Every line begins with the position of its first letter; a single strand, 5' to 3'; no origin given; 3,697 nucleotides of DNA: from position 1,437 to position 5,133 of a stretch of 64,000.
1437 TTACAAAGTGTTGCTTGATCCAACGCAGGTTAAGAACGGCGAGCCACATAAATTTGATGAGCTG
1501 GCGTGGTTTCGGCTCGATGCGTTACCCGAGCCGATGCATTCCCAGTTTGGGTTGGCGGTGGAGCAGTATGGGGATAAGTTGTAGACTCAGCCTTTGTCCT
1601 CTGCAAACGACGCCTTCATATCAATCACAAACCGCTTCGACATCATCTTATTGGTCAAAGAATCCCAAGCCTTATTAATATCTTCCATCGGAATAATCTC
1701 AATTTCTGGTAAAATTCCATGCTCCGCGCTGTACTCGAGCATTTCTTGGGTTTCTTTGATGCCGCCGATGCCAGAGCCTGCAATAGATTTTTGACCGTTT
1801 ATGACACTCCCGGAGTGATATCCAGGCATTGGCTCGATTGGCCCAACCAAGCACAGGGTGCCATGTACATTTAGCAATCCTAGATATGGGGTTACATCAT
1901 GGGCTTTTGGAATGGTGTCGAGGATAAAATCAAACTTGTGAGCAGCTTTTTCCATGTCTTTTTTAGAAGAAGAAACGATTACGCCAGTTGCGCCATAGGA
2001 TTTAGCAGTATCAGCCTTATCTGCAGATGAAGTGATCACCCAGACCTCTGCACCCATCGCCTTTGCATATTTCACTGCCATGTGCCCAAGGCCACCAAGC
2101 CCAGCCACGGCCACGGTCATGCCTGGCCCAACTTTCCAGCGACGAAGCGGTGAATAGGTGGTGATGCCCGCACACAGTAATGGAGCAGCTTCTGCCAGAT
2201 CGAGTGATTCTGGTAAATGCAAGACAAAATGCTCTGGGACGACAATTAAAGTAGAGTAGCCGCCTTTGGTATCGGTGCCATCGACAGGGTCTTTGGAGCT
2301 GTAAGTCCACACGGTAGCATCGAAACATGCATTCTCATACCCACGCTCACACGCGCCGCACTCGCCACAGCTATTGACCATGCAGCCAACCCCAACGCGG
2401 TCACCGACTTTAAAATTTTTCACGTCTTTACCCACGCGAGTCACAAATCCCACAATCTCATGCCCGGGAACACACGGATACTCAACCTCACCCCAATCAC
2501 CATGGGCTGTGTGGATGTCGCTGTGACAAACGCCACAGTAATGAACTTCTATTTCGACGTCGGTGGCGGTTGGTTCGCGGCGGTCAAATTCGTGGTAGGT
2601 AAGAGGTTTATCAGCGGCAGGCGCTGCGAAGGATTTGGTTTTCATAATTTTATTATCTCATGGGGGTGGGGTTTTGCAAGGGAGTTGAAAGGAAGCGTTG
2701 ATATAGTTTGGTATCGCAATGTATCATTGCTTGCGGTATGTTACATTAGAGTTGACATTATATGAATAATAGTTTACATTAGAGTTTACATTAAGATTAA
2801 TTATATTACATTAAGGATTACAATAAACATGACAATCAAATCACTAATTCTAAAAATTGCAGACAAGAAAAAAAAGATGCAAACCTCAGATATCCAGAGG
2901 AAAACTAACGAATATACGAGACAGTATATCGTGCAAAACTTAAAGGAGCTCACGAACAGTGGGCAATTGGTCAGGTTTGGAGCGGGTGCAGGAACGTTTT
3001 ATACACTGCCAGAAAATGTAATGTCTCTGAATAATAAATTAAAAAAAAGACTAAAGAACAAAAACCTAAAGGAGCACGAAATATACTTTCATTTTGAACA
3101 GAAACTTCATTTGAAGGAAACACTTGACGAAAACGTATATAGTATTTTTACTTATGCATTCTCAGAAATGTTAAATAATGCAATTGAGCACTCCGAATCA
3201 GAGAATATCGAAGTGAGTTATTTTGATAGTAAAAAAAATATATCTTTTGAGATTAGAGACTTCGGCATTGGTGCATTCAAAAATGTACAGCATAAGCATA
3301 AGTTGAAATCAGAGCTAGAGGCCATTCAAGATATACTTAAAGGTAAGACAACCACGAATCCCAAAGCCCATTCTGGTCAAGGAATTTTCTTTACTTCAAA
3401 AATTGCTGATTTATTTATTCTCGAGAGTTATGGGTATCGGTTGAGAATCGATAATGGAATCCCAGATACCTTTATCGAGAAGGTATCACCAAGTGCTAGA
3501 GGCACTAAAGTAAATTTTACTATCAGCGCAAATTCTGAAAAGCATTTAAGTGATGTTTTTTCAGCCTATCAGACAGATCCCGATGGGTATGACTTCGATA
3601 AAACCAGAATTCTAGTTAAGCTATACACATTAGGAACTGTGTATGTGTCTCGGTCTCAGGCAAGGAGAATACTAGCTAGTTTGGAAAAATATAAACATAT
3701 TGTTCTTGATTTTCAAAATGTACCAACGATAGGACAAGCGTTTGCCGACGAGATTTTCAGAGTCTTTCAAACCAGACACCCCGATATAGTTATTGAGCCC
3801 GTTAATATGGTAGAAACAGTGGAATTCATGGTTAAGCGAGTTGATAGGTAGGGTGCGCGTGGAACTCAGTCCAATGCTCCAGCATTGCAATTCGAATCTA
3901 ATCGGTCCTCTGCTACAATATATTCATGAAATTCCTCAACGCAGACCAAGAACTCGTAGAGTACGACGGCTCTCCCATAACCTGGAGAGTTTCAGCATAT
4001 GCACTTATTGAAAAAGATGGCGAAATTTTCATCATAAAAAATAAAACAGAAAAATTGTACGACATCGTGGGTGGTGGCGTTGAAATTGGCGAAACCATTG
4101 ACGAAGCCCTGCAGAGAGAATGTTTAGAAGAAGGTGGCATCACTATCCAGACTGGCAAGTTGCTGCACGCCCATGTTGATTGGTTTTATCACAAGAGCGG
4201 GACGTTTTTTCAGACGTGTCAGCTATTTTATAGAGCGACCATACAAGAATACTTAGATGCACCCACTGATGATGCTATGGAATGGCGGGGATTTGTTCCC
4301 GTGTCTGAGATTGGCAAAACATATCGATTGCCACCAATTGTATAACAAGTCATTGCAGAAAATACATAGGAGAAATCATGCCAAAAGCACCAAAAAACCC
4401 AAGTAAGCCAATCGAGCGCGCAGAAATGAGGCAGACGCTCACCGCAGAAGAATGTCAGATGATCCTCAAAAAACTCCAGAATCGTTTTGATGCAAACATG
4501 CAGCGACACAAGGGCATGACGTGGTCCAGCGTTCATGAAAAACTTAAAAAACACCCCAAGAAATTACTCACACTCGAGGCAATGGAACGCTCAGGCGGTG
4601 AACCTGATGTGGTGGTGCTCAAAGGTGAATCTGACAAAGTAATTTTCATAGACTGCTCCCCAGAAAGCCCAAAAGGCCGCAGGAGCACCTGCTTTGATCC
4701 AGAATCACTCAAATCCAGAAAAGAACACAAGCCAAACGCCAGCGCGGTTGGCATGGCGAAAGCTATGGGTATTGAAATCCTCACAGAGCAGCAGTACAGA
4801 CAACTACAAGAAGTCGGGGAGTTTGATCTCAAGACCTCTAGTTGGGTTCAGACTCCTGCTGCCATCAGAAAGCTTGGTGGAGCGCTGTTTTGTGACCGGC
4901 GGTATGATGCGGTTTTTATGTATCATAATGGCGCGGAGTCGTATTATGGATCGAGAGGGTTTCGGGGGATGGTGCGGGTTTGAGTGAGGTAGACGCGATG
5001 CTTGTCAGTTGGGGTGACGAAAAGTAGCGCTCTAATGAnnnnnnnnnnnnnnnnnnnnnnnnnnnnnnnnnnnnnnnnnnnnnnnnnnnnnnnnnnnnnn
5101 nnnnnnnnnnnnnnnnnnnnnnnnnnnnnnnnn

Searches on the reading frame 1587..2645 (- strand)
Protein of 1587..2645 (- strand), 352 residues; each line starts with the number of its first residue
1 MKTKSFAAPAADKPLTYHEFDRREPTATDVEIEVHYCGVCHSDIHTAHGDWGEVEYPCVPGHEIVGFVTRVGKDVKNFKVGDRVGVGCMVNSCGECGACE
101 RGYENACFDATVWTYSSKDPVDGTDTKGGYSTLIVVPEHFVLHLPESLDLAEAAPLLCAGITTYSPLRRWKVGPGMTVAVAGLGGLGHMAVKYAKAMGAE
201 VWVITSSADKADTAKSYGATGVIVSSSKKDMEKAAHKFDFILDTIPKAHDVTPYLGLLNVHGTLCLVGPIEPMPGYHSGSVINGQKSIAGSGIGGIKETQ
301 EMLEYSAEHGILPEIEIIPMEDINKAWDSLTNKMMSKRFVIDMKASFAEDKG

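Call 103: search_protein_families(library=pfam, proteins=[window:1587-2645:-], max_evalue=0.0001)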
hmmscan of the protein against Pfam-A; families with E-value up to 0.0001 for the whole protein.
window:1587-2645:- (352 aa): 3 families
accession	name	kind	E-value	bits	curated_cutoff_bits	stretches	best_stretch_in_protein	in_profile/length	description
PF08240.17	ADH_N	-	9.7e-29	100.1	23.5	1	27-146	2-104/104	Alcohol dehydrogenase GroES-like domain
PF00107.32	ADH_zinc_N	-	3.1e-21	76.1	31.8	1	185-305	1-126/129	Zinc-binding dehydrogenase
PF01262.27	AlaDh_PNT_C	-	3.9e-05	23.6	23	1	177-245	30-100/214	Alanine dehydrogenase/PNT, C-terminal domain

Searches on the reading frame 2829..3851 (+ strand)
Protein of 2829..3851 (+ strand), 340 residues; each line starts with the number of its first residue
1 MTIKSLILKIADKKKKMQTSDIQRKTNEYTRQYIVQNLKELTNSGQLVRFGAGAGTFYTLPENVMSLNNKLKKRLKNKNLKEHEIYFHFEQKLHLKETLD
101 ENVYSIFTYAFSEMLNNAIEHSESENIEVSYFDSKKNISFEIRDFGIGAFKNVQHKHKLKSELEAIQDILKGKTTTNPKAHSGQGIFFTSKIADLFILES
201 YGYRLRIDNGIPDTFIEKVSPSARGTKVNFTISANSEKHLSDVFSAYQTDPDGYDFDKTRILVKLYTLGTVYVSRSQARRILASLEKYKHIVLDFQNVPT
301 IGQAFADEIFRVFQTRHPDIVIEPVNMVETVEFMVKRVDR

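Call 3: search_protein_families(library=pfam, proteins=[window:2829-3851:+], max_evalue=1)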
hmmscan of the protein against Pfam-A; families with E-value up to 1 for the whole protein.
window:2829-3851:+ (340 aa): 5 families
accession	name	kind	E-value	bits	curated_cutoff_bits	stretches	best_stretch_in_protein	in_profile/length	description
PF14213.11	DUF4325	-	3.7e-14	52.6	23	1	277-331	1-63/64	STAS-like domain of unknown function (DUF4325)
PF13581.12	HATPase_c_2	-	2.1e-08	34.7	27.4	1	97-198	22-114/127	Histidine kinase-like ATPase domain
PF02518.31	HATPase_c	-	5.2e-06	27.3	26.4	1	109-233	8-108/111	Histidine kinase-, DNA gyrase B-, and HSP90-like ATPase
PF11546.13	CompInhib_SCIN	-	0.023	15.2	23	1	8-82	21-93/114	Staphylococcal complement inhibitor SCIN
PF08679.17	DsrD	-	0.045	14.5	24.2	1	6-62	4-64/65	Dissimilatory sulfite reductase D (DsrD)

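Call 28: search_protein_families(library=padloc, proteins=[window:2829-3851:+], max_evalue=1)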
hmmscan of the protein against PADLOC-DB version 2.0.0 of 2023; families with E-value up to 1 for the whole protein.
window:2829-3851:+ (340 aa): 0 families

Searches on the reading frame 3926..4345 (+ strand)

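Call 3: search_protein_families(library=pfam, proteins=[window:3926-4345:+], max_evalue=1)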
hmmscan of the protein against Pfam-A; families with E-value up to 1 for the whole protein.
window:3926-4345:+ (139 aa): 2 families
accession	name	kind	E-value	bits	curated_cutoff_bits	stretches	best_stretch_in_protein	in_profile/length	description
PF00293.34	NUDIX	-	8.4e-13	48.9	21.1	1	21-131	5-119/134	NUDIX domain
PF14815.12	NUDIX_4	-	0.046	14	35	1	25-137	2-105/113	NUDIX domain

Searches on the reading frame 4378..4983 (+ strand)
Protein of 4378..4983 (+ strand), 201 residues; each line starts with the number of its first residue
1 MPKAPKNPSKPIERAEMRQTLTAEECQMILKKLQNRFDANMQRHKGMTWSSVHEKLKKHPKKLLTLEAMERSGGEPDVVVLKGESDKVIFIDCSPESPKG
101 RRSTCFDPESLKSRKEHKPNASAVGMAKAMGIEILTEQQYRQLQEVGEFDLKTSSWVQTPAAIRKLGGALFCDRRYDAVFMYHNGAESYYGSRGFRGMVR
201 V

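Call 3: search_protein_families(library=pfam, proteins=[window:4378-4983:+], max_evalue=1)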
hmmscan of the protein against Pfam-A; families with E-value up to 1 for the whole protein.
window:4378-4983:+ (201 aa): 2 families
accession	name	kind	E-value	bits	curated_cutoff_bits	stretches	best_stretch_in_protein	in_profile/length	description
PF14066.11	DUF4256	-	6.9e-85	283.4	27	1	29-201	1-173/173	Protein of unknown function (DUF4256)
PF14904.11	FAM86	-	0.018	15.5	23.5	1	25-70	3-47/94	Family of unknown function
